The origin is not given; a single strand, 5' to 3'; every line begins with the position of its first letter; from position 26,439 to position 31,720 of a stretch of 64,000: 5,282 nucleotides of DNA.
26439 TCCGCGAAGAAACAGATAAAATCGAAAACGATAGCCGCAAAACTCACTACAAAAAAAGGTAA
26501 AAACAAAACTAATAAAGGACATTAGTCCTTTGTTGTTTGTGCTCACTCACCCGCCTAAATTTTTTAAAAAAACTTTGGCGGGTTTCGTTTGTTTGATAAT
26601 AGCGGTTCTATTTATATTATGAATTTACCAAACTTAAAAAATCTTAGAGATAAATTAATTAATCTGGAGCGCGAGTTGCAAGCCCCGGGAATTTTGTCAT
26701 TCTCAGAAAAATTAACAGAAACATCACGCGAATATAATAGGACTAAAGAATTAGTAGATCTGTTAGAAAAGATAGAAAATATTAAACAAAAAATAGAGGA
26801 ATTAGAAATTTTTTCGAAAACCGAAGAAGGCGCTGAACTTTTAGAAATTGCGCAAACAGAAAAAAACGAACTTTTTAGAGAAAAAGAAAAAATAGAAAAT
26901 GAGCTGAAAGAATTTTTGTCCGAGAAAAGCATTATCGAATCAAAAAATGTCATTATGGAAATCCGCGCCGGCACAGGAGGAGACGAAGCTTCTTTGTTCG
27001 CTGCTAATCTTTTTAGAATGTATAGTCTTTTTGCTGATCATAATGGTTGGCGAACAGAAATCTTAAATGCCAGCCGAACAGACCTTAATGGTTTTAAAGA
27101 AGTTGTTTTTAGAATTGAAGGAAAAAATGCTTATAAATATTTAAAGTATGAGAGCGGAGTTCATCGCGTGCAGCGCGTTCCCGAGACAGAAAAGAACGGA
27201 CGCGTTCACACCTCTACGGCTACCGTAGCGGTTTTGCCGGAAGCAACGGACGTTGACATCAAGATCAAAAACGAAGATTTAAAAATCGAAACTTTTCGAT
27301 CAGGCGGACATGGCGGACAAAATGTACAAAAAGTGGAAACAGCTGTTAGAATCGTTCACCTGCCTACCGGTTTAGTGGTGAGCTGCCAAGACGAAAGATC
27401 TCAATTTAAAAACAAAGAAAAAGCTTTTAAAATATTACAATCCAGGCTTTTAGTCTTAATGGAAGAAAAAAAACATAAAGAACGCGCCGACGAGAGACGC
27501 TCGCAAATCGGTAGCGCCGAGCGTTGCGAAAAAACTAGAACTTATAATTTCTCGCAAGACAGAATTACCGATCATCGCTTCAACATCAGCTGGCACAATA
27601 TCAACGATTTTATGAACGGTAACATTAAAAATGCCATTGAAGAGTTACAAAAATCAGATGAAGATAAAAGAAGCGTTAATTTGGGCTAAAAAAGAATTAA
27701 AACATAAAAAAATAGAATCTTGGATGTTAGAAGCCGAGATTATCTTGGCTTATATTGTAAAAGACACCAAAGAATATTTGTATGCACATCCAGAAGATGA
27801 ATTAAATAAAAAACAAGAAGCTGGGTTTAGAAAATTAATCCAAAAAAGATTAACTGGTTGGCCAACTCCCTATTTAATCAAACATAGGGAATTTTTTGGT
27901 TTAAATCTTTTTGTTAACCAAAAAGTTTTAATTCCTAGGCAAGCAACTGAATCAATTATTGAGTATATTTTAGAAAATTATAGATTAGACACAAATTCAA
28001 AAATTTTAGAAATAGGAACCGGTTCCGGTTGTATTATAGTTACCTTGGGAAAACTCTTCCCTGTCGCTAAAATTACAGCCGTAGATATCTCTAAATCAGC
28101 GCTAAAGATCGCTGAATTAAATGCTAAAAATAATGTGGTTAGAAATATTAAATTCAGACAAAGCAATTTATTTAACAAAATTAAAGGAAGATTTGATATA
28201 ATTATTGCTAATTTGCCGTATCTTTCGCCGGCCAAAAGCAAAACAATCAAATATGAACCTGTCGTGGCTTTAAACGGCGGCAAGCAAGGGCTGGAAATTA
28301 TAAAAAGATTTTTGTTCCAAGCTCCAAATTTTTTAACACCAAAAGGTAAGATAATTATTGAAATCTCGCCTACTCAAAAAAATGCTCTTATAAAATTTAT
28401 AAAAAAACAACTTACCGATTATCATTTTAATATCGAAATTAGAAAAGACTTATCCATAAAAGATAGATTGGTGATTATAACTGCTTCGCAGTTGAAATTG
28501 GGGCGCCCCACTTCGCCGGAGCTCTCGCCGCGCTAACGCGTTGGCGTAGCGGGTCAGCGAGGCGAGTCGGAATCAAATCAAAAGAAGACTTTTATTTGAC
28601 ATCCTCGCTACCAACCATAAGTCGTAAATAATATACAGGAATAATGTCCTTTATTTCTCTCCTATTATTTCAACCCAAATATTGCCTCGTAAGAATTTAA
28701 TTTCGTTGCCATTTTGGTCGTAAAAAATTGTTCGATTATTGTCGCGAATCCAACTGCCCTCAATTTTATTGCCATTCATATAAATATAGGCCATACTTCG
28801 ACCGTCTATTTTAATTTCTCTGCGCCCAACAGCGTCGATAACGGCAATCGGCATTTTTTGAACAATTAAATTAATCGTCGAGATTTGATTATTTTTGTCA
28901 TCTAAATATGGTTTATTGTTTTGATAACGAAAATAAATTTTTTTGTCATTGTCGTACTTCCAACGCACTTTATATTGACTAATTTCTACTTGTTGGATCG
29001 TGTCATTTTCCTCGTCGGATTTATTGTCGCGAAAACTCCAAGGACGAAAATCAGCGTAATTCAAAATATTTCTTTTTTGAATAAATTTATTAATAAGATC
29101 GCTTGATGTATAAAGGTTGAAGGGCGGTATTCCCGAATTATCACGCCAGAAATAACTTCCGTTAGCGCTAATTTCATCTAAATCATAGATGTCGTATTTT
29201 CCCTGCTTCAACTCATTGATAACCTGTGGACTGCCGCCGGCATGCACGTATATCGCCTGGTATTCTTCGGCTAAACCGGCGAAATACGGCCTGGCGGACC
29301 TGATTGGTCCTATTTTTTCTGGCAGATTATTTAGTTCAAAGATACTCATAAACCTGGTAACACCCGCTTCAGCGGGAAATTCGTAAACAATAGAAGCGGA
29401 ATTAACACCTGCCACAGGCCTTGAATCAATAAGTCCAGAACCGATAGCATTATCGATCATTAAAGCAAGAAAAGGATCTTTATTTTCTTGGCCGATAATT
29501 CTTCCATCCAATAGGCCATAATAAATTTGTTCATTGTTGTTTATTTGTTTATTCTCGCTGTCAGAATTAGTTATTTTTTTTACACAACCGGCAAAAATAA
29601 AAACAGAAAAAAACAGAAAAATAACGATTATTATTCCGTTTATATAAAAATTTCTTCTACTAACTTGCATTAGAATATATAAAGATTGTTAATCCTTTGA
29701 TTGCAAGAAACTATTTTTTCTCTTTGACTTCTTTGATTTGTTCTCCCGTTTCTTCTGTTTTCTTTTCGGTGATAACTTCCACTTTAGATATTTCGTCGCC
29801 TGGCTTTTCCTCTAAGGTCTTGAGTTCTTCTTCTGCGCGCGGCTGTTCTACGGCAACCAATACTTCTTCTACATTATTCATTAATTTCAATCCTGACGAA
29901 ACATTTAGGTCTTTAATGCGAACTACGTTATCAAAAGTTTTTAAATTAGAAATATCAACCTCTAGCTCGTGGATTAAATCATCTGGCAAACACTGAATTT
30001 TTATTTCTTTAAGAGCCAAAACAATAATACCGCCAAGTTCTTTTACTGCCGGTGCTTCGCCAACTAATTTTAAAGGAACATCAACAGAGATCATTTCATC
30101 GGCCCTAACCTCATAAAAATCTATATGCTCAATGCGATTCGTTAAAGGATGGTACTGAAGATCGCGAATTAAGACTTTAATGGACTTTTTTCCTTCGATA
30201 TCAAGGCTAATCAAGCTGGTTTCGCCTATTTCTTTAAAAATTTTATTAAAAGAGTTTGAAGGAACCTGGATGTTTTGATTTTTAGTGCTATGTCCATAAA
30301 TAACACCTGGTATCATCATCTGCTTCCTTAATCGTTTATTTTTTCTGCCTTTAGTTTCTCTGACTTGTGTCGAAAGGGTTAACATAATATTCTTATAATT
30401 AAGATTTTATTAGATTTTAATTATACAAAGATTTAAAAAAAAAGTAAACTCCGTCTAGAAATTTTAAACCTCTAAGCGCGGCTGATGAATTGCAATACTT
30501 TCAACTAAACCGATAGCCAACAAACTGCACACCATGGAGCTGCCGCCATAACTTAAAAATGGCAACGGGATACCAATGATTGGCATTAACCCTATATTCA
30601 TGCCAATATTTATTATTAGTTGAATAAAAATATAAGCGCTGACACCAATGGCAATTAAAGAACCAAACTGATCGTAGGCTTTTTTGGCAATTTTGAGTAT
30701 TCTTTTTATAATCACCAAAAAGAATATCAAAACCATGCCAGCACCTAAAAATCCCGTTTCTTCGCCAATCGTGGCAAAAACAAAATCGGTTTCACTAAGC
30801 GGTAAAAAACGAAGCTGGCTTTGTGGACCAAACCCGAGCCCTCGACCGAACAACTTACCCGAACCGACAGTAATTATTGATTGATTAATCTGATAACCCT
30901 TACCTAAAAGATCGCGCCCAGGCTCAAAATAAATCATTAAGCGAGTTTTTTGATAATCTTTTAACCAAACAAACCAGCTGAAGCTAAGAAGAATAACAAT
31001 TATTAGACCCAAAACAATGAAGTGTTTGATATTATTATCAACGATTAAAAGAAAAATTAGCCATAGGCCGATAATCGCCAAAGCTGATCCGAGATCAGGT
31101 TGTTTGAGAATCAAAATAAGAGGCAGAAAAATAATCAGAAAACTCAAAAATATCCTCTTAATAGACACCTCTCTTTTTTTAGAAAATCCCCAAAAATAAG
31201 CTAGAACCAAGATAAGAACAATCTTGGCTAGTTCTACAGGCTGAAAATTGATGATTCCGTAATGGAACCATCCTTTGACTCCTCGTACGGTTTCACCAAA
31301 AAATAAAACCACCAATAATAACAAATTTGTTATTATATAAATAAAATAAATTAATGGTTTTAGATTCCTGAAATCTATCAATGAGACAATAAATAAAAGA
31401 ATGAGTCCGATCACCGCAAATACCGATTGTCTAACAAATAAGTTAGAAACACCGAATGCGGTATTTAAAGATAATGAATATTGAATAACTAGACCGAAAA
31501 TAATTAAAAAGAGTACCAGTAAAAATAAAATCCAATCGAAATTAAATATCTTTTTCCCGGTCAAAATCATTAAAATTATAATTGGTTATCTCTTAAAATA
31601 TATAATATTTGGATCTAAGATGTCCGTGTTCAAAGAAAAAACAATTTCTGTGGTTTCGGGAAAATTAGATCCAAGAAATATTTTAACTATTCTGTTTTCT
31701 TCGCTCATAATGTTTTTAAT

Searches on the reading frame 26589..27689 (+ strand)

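Call 8: search_protein_families(library=pfam, proteins=[window:26589-27689:+])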
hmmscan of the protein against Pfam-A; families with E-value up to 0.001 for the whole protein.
window:26589-27689:+ (366 aa): 2 families
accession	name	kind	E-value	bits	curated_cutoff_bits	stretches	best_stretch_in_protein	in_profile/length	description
PF03462.23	PCRF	-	2.5e-63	213.8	24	1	20-213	2-194/194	PCRF domain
PF00472.26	RF-1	-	4.3e-39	133.5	35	1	221-330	2-116/116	RF-1 domain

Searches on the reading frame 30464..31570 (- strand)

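Call 8: search_protein_families(library=pfam, proteins=[window:30464-31570:-])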
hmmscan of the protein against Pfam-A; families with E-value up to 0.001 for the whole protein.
window:30464-31570:- (368 aa): 1 family
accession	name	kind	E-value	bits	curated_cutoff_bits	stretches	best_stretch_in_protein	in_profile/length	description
PF01098.24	FTSW_RODA_SPOVE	-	2.4e-90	303.6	26.4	1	14-363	3-354/356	Cell cycle protein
